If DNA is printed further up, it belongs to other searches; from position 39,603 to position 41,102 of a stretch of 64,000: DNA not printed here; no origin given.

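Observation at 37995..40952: Single-gene SIR2-TPR fusion in a lower-GC insertion: DSR-like candidate antiphage NAD+ depletion effector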

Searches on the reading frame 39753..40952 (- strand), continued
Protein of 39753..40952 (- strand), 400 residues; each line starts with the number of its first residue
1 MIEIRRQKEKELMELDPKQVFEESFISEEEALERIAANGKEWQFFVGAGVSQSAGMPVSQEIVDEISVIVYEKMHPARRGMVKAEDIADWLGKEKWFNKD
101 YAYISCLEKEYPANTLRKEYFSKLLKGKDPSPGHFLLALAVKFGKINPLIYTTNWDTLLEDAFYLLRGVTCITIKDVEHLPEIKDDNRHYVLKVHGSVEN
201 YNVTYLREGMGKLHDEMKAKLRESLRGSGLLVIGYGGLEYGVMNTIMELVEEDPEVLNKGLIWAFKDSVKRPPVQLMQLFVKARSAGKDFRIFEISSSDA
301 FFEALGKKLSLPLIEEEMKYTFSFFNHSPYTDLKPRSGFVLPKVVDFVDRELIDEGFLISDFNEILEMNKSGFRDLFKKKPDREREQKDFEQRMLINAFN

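Call 35: search_protein_families(library=ncbifam, proteins=[L010:13178-14410:+, L014:12882-13700:-, L018:13069-13689:+], max_evalue=0.00001)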
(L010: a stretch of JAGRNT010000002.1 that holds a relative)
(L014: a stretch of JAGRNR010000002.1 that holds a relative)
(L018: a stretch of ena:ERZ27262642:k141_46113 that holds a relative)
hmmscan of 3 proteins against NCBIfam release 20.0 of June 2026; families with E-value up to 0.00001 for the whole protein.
L010:13178-14410:+ (410 aa): 9 families
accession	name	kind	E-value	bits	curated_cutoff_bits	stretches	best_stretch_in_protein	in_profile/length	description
NF002291.0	PRK01215.1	equivalog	3.8e-33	114.7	293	1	177-390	5-232/264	nicotinamide mononucleotide deamidase-related protein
NF001813.0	PRK00549.1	equivalog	2e-24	86.4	379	1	177-334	2-166/414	competence/damage-inducible protein A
TIGR00200.1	cinA_nterm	subfamily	1.6e-23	83.1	243.15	1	176-332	2-166/414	CinA family nicotinamide mononucleotide deamidase-related protein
NF002977.0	PRK03670.1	equivalog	1.8e-22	80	305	1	178-409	3-249/252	competence damage-inducible protein A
TIGR00177.1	molyb_syn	domain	1e-20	74.2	85.35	1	176-332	2-146/148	molybdenum cofactor synthesis domain-containing protein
NF002978.0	PRK03673.1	equivalog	2.6e-17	62.8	496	1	177-327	3-160/398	nicotinamide mononucleotide deamidase-related protein YfaY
NF002947.1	PRK03604.1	equivalog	1.1e-09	38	285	1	175-274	145-245/301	bifunctional molybdenum cofactor biosynthesis protein MoaC/MoaB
NF050098.1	MoeA_actino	exception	2.1e-06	26.7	560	1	180-293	186-296/400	molybdopterin molybdotransferase MoeA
NF045515.2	Glp_gephyrin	equivalog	6.6e-06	25.1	475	0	180-255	186-261/403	molybdotransferase-like divisome protein Glp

L014:12882-13700:- (272 aa): 0 families

L018:13069-13689:+ (206 aa): 4 families
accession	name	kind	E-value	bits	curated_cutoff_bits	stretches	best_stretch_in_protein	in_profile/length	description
NF004685.0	PRK06029.1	subfamily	6.1e-64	215.6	188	1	9-205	2-185/187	UbiX family flavin prenyltransferase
NF041206.1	VdcB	exception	2.3e-57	193.6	290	1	10-204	1-182/184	non-oxidative hydroxyarylic acid decarboxylases subunit B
TIGR00421.1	ubiX_pad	subfamily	6e-57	192.3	108.9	1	10-204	1-181/181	UbiX family flavin prenyltransferase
NF041218.1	BagM_FevK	exception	7.4e-46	156.2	420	1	10-204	2-183/215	bagremycin/ferroverdin biosynthesis UbiX family decarboxylase BagM/FevK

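Call 53: predict_structure(alignment_id=A4)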
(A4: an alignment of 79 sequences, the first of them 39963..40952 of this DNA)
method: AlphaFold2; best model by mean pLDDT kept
length: 330 residues; sequences in the alignment: 79
mean_pLDDT: 91.0   pTM: 0.89
mean pLDDT of the five models: 91.0, 90.4, 90.0, 90.0, 89.5
residues with pLDDT >= 90: 253; 70-90: 52; 50-70: 21; < 50: 4
segments of 3 or more residues with pLDDT < 50: none
pLDDT, mean of each block of 10 residues (from residue 1): 75 83 96 98 97 96 97 98 98 95 93 93 95 98 97 95 92 93 92 84 61 79 97 94 92 97 92 92 95 98 98 90 53
secondary structure, 60 per line:
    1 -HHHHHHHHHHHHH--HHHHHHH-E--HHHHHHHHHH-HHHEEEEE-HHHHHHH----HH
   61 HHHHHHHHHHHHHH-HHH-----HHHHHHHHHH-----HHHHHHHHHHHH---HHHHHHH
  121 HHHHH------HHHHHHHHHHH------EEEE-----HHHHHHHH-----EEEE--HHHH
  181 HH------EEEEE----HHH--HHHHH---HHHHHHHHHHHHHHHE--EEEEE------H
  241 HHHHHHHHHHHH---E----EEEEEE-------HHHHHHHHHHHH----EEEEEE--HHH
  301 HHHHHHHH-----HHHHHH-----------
elements in order: H2-14 H17-23 H28-37 E42-46 H48-54 H59-74 H84-93 H99-110 H114-125 H132-142 E149-152 H158-165 E171-174 H177-182 E189-193 H203-207 H211-225 E229-233 H240-252 E261-266 H274-285 E290-295 H298-308 H314-319
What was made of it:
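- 39999..40952 (-): SIR2 (SIR2_2 / defence-type) domain, aa 1-318. The AF2 domain model has pLDDT 91 and pTM 0.89 (call 53).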

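Call 61: find_related_loci(query=A5, collection=viral_contigs, flank=5000)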
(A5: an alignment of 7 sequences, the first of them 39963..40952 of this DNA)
Query A5 (330 aa) in viral_contigs; peptide patterns used: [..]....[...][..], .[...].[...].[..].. (x = any residue, [..] = any of these).
145 stretches matched a pattern, but none encodes a relative of the query by tblastn (E <= 1e-3).
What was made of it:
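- No relative was found in IMG/VR viral contigs (call 61). It is absent from viral contigs (call 61).
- Tried and rejected: Phage or mobile carriage: no relative in IMG/VR viral contigs (call 61).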

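Call 62: find_related_loci(query=A5, collection=metagenome_contigs, flank=8000)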
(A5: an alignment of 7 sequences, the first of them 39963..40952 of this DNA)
Query A5 (330 aa) in metagenome_contigs; peptide patterns used: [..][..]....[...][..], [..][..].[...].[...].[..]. (x = any residue, [..] = any of these).
260 stretches matched a pattern; 11 encode a relative of the query (tblastn E <= 1e-3); 11 distinct loci.
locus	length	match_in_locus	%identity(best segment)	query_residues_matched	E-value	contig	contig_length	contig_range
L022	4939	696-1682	49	1-330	2e-107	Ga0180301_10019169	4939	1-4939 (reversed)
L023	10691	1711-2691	50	2-330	3e-105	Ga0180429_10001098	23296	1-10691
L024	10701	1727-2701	47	6-330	1e-104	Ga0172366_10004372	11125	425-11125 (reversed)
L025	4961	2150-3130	47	2-330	2e-102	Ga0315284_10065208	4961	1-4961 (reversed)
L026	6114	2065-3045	47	2-330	2e-102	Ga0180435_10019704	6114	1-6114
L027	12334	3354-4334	47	2-330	2e-102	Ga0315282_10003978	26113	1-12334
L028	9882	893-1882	45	4-330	8e-93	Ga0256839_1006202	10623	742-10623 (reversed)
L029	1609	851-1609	53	2-256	6e-93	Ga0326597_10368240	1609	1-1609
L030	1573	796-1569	51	2-261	5e-93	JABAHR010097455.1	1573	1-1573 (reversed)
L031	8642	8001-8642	50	2-217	1e-69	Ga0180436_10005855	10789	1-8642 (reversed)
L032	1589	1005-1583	49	2-196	1e-63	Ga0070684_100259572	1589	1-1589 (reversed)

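Call 64: search_solved_structures(query=A5, max_evalue=10)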
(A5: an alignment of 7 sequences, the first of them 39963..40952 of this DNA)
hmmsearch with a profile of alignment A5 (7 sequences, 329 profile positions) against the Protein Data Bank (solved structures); distinct sequences matched with E-value up to 10: 23.
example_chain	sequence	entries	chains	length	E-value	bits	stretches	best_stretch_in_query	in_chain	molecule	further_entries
8jkz_A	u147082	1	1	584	6.7e-22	81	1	24-308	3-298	Sir2 superfamily protein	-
8jl0_A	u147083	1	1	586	6.7e-22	81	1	24-308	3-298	Sir2 superfamily protein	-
8in8_B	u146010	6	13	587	6.8e-22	81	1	24-308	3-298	Sir2 superfamily protein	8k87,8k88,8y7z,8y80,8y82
8zsf_D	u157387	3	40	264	7.7e-08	34.8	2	147-246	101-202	Sir2 family NAD-dependent protein deacetylase | KomC, SIR2 domain protein, NADase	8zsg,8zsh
9xvc_H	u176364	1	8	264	8.8e-07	31.3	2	147-246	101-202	KomC(H146N), a SIR2-domain NADase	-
8zsi_E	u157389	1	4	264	1.2e-06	30.9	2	147-246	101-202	Sir2 family NAD-dependent protein deacetylase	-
8wc0_A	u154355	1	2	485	0.0024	20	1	110-241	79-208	NAD(+) hydrolase ThsA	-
2od2_A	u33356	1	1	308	0.0067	18.5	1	36-56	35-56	NAD-dependent deacetylase HST2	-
1szc_A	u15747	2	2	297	0.05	15.7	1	36-56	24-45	NAD-dependent deacetylase HST2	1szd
1q17_A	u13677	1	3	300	0.051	15.7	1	36-56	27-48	HST2 protein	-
2od7_A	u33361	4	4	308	0.052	15.6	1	36-56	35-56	NAD-dependent deacetylase HST2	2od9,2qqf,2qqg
1q1a_A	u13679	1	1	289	0.054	15.6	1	36-56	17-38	HST2 protein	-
7f4e_A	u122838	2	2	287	0.061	15.4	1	38-56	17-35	NAD-dependent protein deacetylase HST2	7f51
9v0g_E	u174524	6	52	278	0.08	15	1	148-244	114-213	NAD-dependent protein deacetylase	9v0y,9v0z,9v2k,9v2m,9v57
1q14_A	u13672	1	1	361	0.081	15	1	36-56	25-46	HST2 protein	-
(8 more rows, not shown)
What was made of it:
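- The family profile matches SPARSA Sir2 at 6.7e-22 (call 64).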

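Call 82: fold_search(model_id=the predicted structure, library=pdb)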
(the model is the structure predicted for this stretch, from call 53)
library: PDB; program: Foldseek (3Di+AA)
matches with E <= 10: 978; with E <= 0.001: 242
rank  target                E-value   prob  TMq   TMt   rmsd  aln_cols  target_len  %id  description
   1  8y80_E                5.0e-14  1.00  0.74  0.44   3.6       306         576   19  Cryo-EM structure of the tetrameric SPARSA gRNA-ssDNA complex (released 2024-10-16)
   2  8jl0_A                2.8e-13  1.00  0.72  0.43   4.3       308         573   18  Cryo-EM structure of the prokaryotic SPARSA system complex (released 2024-01-24)
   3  8jkz_A                8.7e-13  1.00  0.71  0.42   4.7       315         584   18  Cryo-EM structure of the prokaryotic SPARSA system complex (released 2024-01-24)
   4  7uxt_B                1.5e-10  1.00  0.56  0.41   6.1       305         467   17  Crystal structure of ligand-free SeThsA (released 2022-09-07)
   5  8wc0_A                1.8e-10  1.00  0.56  0.41   6.8       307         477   18  Crystal structure of EcThsA (released 2024-09-18)
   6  8wc0_B                2.8e-10  1.00  0.56  0.41   7.1       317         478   18  Crystal structure of EcThsA (released 2024-09-18)
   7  8wkt_A                7.8e-10  1.00  0.54  0.20   6.9       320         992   21  Cryo-EM structure of DSR2-DSAD1 complex (released 2024-05-22)
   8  8zsf_A                2.3e-09  1.00  0.50  0.61   7.1       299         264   20  CryoEM Helical Structure of KomC (released 2025-12-10)
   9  8yg1_A                3.5e-09  1.00  0.52  0.20   5.6       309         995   19  The Dimer Structure of DSR2 alone (released 2025-03-05)
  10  8wyb_D                3.5e-09  1.00  0.48  0.19   6.8       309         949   17  Cryo-EM structure of DSR2 (H171A)-tube-NAD+ complex (released 2024-04-10)
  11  8k9a_D                3.5e-09  1.00  0.50  0.20  10.8       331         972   20  Cryo-EM structure of DSR2-DSAD1 state 2 (released 2024-05-01)
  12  8wkt_B                3.9e-09  1.00  0.56  0.21   5.2       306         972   20  Cryo-EM structure of DSR2-DSAD1 complex (released 2024-05-22)
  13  7uxt_A                4.1e-09  1.00  0.58  0.42   5.2       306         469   17  Crystal structure of ligand-free SeThsA (released 2022-09-07)
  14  8wks_A                4.1e-09  1.00  0.54  0.21   6.0       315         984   18  Cryo-EM structure of DSR2-TUBE complex (released 2024-05-22)
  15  8k9a_C                4.1e-09  1.00  0.54  0.21   5.4       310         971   21  Cryo-EM structure of DSR2-DSAD1 state 2 (released 2024-05-01)
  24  8zc9_A                8.3e-09  1.00  0.56  0.21  10.5       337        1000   19  The Cryo-EM structure of DSR2-Tail tube-NAD+ complex (released 2024-09-11)
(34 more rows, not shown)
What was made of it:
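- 39999..40952 (-): Foldseek gives SPARSA Sir2 TMq 0.74 (call 82).
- On DSR2 / DSR1 (defence-associated sirtuins): It ranks below SPARSA Sir2 (TMq 0.71-0.74) and below the best ThsA chains by E-value (call 82).
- Closest known: DSR2. Same: Similar overall logic and size: an N-terminal SIR2 NADase plus a long C-terminal alpha-solenoid on one chain of about 1000 aa. The SIR2 fold is related (Foldseek E about 1e-9, TMq about 0.5, call 82).
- Foldseek gives TMq 0.74 (call 82).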
